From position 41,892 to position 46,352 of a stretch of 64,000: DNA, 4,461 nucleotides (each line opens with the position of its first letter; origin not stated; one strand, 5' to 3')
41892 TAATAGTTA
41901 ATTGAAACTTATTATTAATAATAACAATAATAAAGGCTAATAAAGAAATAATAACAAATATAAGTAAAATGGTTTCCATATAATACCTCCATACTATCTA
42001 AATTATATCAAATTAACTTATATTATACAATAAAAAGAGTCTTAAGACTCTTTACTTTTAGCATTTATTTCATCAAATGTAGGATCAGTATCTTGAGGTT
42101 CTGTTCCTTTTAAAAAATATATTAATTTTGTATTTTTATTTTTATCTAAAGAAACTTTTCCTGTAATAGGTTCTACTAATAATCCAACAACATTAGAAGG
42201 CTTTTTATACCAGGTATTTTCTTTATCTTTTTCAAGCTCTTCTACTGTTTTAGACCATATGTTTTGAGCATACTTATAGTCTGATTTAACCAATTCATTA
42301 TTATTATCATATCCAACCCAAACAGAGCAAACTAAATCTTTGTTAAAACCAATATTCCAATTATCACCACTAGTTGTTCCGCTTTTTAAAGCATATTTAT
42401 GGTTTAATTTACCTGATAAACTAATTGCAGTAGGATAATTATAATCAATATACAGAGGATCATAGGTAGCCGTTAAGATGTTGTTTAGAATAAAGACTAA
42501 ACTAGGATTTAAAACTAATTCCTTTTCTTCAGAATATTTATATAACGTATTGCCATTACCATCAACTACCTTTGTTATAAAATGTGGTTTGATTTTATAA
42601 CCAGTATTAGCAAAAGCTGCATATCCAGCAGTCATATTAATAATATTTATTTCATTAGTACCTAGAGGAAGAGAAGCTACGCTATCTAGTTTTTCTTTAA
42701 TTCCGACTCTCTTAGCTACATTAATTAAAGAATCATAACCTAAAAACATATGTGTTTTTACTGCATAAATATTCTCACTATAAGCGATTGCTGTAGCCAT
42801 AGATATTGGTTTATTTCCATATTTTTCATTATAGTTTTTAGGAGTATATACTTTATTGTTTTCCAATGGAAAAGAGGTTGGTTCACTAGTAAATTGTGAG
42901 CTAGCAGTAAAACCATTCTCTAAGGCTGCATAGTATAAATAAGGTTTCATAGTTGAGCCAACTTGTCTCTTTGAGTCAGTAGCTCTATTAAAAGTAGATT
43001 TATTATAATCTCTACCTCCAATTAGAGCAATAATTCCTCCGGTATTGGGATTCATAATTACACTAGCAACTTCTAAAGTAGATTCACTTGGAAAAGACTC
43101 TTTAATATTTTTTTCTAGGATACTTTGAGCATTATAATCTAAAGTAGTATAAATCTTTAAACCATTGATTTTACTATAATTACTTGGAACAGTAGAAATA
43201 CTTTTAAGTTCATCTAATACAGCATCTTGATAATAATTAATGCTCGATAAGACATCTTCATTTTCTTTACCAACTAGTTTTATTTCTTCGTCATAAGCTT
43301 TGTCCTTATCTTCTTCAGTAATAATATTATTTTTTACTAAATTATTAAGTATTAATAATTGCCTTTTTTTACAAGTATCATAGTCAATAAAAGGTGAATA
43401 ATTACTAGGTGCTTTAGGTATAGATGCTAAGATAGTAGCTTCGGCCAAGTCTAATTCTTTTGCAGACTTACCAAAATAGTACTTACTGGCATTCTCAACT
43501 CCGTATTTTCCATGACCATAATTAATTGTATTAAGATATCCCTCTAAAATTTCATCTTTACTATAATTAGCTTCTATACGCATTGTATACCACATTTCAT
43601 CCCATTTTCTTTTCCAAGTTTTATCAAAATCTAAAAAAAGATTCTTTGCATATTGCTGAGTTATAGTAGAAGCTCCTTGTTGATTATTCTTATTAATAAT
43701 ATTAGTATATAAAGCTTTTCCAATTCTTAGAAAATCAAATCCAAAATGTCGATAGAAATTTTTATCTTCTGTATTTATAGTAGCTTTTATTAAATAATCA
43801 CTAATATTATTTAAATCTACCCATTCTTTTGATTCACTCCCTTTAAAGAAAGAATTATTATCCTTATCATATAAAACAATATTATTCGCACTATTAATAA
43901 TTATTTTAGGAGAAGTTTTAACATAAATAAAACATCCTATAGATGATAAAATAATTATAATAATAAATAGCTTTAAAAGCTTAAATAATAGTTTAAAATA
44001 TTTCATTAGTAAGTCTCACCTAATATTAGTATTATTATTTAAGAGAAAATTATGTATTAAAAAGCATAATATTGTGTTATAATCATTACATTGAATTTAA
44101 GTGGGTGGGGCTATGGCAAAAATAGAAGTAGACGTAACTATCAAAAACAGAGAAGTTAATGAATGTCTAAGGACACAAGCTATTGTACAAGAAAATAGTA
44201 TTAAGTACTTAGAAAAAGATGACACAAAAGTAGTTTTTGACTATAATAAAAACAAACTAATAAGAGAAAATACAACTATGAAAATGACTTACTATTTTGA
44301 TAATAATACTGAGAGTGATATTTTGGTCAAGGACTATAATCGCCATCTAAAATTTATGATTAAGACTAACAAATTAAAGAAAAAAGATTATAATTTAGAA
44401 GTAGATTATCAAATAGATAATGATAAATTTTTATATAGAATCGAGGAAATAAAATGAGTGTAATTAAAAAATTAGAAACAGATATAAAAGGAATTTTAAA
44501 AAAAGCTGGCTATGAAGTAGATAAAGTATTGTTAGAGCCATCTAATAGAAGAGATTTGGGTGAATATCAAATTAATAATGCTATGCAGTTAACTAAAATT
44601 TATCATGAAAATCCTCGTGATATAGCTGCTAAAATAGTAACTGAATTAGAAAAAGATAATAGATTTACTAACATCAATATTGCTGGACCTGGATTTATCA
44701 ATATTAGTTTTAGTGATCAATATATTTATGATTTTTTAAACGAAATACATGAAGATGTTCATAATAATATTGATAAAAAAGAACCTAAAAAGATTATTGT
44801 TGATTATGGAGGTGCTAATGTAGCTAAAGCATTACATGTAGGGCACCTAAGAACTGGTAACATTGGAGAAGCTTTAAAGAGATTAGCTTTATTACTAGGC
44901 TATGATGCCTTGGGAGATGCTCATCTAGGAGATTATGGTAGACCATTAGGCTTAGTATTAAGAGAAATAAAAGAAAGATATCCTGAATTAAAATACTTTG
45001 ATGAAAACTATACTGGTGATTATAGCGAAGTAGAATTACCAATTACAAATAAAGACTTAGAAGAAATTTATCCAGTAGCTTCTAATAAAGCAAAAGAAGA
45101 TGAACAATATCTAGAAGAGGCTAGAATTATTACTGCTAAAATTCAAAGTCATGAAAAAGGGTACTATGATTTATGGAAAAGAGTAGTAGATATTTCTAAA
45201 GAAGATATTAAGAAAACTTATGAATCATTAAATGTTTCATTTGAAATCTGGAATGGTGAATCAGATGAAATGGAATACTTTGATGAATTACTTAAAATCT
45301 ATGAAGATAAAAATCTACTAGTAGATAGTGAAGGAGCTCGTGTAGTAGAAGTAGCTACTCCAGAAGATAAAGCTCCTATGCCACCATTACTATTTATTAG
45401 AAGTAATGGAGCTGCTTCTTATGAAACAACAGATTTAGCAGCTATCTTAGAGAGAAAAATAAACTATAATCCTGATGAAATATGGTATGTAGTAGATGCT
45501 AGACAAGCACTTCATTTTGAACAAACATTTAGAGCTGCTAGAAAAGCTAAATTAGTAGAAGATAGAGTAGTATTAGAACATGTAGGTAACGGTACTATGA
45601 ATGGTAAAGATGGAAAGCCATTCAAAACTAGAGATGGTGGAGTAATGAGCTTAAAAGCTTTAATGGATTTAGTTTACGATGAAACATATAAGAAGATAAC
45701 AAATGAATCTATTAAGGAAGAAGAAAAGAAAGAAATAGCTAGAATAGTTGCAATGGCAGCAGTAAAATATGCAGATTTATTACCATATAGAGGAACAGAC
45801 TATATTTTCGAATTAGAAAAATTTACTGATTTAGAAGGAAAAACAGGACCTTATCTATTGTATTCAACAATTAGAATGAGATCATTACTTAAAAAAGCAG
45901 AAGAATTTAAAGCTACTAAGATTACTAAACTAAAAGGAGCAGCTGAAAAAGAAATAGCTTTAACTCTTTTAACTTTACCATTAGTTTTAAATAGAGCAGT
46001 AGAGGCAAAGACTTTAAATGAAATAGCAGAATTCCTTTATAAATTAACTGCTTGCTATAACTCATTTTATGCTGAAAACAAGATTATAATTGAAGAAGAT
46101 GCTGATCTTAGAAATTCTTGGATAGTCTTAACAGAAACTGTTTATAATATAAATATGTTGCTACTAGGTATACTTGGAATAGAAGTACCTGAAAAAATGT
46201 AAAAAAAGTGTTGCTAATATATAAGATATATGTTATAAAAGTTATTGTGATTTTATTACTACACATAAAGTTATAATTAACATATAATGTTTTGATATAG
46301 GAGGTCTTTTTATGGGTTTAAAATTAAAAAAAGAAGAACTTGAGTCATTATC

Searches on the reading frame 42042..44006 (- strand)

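Call 38: search_protein_families(library=pfam, proteins=[window:42042-44006:-], max_evalue=0.00001)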
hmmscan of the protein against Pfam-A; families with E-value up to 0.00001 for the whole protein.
window:42042-44006:- (654 aa): 2 families
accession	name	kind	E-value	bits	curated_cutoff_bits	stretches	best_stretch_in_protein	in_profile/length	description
PF00912.28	Transgly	-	4.2e-61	205.9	27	1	56-223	10-177/178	Transglycosylase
PF00905.27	Transpeptidase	-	1.5e-24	87.2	22.1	1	315-549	3-246/299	Penicillin binding protein transpeptidase domain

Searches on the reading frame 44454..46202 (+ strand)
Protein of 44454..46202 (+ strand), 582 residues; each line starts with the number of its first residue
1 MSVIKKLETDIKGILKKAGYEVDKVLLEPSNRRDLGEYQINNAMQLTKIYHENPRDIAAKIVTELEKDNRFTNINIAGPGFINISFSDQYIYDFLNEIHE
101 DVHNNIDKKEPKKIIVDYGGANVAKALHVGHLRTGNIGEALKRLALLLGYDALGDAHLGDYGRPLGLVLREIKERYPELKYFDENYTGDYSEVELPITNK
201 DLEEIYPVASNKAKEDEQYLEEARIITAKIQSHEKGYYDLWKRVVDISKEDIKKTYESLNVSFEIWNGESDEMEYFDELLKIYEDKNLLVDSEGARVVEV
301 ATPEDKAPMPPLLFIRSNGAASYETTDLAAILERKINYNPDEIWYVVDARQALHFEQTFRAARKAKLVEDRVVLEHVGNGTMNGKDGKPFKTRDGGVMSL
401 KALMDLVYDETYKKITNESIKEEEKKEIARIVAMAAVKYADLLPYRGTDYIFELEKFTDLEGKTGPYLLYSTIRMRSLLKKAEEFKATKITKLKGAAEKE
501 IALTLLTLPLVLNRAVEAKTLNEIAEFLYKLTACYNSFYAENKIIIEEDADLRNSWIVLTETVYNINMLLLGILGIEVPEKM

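Call 38: search_protein_families(library=pfam, proteins=[window:44454-46202:+], max_evalue=0.00001)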
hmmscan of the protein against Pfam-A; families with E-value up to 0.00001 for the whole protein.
window:44454-46202:+ (582 aa): 3 families
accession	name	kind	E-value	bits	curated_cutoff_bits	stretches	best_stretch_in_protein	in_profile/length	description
PF00750.26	tRNA-synt_1d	-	3.5e-73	247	23.3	1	100-453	8-348/349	tRNA synthetases class I (R), catalytic domain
PF03485.21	Arg_tRNA_synt_N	-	5.9e-21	75.3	21.5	1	6-85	2-84/85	Arginyl tRNA synthetase N terminal domain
PF05746.21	DALR_1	-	1.2e-16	61.2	22.3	1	468-582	1-117/117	DALR anticodon binding domain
